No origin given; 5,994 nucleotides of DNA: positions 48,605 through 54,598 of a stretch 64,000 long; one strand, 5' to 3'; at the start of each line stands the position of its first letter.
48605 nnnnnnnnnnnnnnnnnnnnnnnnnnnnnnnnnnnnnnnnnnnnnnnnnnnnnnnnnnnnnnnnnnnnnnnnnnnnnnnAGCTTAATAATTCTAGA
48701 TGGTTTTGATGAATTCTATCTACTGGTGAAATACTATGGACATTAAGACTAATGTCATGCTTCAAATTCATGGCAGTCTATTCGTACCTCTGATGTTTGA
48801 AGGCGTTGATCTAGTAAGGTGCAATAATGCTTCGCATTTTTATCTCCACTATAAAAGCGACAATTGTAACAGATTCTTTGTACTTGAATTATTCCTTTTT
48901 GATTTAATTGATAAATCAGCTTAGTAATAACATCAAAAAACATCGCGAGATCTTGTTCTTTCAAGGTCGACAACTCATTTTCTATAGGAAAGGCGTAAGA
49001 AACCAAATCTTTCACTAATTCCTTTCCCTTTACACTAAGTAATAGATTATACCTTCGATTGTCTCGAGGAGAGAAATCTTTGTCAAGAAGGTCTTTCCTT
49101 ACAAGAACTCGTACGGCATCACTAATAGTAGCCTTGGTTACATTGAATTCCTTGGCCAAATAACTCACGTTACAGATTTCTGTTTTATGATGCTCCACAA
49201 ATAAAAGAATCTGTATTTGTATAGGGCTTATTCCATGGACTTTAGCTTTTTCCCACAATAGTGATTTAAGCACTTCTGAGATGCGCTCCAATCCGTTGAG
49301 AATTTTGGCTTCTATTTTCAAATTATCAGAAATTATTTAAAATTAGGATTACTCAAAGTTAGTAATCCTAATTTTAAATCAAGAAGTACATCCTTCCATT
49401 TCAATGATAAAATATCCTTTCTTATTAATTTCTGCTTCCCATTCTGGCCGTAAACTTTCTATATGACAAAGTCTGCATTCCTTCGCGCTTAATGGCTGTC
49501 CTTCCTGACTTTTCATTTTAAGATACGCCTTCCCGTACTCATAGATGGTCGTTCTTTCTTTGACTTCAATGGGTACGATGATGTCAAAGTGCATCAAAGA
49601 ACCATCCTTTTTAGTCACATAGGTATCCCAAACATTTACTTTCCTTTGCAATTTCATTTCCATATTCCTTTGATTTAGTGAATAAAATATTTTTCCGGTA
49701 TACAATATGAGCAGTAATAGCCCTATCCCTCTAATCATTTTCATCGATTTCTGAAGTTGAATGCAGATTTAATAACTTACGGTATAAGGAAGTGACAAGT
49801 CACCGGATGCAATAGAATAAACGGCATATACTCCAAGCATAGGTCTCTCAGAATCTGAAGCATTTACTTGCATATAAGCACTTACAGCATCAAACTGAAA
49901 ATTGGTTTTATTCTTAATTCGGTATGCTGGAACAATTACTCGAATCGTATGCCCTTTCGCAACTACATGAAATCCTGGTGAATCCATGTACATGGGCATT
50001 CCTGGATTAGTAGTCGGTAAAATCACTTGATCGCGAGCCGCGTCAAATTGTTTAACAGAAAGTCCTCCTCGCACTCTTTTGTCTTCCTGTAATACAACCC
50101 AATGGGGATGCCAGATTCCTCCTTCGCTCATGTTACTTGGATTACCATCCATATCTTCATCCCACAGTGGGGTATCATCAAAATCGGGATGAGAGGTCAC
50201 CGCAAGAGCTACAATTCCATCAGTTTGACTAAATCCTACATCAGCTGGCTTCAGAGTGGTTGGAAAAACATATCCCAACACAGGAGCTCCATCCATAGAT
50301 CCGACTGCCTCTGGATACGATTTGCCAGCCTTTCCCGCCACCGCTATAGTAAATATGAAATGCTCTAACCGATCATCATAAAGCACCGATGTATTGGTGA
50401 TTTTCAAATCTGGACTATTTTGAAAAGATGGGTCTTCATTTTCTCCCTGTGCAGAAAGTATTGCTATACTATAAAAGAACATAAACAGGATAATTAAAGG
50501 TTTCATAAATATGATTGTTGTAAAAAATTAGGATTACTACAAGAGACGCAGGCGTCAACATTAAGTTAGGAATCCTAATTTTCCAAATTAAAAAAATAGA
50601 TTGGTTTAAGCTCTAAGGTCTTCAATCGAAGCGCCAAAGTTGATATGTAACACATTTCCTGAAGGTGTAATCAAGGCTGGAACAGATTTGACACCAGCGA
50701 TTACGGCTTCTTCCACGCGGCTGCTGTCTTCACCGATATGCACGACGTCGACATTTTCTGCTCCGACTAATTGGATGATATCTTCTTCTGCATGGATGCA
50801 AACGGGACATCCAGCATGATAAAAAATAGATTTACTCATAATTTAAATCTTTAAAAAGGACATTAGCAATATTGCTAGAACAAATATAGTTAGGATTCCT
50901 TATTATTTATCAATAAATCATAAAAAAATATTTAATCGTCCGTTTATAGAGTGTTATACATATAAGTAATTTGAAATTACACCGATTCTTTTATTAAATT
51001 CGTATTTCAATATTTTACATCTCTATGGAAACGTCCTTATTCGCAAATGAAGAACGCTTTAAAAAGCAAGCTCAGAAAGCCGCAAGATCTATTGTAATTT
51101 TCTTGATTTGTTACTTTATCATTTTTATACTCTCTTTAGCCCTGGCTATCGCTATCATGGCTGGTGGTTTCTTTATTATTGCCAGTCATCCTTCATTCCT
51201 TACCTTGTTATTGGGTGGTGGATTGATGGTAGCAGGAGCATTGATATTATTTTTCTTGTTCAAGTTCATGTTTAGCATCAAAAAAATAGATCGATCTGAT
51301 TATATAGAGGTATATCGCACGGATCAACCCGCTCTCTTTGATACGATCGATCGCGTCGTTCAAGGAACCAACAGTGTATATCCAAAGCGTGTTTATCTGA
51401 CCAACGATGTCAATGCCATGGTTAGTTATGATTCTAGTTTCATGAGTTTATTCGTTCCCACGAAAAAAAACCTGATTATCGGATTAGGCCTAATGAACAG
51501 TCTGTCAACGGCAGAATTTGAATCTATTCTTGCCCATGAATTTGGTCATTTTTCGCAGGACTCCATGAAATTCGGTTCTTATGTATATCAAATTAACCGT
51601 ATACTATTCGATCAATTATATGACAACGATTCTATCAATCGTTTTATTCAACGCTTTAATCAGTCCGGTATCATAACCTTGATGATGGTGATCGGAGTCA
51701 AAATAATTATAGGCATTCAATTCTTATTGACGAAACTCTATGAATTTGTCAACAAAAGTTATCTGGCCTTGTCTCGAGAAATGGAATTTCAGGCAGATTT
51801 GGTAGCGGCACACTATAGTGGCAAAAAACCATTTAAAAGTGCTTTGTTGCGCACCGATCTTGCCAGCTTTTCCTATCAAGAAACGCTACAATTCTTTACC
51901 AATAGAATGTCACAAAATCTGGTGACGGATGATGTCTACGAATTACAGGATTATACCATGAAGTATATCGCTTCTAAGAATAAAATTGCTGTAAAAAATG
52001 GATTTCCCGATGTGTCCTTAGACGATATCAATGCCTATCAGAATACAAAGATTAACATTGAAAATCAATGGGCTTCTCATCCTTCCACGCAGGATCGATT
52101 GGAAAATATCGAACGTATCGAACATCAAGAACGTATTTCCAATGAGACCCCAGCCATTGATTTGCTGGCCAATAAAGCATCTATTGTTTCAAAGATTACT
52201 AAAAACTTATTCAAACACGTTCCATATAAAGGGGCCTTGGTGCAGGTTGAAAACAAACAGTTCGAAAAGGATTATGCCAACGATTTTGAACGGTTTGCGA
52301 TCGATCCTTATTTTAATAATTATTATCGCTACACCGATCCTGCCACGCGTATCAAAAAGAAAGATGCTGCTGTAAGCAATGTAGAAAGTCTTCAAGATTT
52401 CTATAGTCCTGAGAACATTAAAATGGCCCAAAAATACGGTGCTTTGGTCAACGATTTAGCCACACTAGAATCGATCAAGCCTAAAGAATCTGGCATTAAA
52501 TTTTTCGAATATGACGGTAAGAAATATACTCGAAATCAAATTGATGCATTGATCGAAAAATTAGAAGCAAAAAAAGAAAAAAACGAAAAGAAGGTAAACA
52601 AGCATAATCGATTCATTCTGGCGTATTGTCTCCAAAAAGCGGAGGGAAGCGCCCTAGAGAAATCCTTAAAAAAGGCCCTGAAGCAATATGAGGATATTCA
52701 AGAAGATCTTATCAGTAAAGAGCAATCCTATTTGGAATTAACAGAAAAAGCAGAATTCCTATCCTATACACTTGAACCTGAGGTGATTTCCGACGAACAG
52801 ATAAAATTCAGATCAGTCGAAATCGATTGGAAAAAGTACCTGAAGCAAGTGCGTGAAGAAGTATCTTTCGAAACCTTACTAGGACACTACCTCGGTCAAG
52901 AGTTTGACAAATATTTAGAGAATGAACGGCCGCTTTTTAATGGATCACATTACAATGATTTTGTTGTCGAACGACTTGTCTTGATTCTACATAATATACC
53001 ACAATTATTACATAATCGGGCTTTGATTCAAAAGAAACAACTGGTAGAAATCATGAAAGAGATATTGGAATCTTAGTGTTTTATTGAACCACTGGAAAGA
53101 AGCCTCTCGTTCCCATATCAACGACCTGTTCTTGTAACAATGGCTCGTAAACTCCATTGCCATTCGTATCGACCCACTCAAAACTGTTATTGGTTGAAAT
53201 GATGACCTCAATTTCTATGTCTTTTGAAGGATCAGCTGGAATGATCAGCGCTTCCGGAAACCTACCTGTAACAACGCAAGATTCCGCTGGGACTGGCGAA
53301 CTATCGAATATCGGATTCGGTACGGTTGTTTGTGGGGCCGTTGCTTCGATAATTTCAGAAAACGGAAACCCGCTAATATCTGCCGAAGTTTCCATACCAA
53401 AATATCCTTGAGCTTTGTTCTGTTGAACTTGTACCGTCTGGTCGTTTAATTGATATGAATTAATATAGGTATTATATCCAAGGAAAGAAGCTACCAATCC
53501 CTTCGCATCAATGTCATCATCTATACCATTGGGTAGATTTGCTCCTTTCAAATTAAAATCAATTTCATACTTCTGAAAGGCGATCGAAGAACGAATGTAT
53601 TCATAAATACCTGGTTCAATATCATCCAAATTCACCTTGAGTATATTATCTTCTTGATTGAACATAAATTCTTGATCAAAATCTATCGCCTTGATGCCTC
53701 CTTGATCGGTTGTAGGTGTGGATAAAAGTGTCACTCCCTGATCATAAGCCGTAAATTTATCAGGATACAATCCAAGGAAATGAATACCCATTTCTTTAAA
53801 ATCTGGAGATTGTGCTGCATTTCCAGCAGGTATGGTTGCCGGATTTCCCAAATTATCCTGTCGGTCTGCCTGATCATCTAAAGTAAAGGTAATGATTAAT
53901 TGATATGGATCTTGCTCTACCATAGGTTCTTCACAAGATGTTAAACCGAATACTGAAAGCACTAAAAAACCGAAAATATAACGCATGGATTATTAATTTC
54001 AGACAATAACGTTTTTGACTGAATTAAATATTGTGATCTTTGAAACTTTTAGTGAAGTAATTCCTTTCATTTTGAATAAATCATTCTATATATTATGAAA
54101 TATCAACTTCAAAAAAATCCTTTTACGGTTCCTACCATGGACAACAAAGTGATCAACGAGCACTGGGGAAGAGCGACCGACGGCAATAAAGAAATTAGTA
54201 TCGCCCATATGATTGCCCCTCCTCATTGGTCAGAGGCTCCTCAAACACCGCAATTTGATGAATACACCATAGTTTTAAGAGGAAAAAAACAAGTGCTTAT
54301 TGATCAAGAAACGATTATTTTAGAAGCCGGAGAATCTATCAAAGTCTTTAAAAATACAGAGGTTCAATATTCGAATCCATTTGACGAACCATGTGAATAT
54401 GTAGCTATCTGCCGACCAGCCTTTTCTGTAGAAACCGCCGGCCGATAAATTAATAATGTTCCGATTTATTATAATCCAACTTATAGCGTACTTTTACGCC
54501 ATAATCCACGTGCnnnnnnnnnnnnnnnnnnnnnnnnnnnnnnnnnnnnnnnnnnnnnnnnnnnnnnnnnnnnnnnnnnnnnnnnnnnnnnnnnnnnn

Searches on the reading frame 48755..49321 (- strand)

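Call 38: search_protein_families(library=pfam, proteins=[window:48755-49321:-], max_evalue=0.001)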
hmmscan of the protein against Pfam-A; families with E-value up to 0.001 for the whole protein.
window:48755-49321:- (188 aa): 4 families
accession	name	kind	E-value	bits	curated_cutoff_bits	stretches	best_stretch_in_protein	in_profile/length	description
PF12802.13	MarR_2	-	1.3e-12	48.1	27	1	29-90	1-61/61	MarR family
PF01047.28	MarR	-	6.6e-08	32.8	24.6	1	33-90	3-58/59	MarR family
PF13463.12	HTH_27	-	0.00017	22.2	22.2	1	32-98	2-67/68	Winged helix DNA-binding domain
PF22381.2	Staph_reg_Sar_Rot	-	0.00017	22.1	27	1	26-106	7-85/85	Transcriptional regulator SarA/Rot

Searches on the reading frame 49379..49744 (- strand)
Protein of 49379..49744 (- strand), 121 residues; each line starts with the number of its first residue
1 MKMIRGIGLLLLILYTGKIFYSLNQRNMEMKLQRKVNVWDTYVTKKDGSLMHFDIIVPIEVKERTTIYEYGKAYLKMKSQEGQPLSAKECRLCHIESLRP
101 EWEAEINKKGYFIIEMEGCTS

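Call 102: search_protein_families(library=pfam, proteins=[window:49379-49744:-], max_evalue=0.001)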
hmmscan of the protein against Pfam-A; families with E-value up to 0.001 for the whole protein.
window:49379-49744:- (121 aa): 1 family
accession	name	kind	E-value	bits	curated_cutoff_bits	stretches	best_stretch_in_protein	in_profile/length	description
PF09630.15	DUF2024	-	1.6e-31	108.5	27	1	35-116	2-81/81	Domain of unknown function (DUF2024)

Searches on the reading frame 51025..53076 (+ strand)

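Call 102: search_protein_families(library=pfam, proteins=[window:51025-53076:+], max_evalue=0.001)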
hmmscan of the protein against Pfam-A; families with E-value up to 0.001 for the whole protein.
window:51025-53076:+ (683 aa): 1 family
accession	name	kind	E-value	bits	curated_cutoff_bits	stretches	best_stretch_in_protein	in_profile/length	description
PF01435.24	Peptidase_M48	-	3.2e-14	53.6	20.3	1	143-365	39-185/186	Peptidase family M48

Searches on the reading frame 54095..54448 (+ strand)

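Call 102: search_protein_families(library=pfam, proteins=[window:54095-54448:+], max_evalue=0.001)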
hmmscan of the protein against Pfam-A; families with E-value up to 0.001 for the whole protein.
window:54095-54448:+ (117 aa): 2 families
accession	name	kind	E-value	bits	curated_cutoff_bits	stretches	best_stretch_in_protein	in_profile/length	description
PF07883.17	Cupin_2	-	1.1e-08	35.1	27.2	1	39-105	3-69/70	Cupin domain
PF06249.18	EutQ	-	4.8e-05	23.6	21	1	51-97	92-138/152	Ethanolamine utilisation protein EutQ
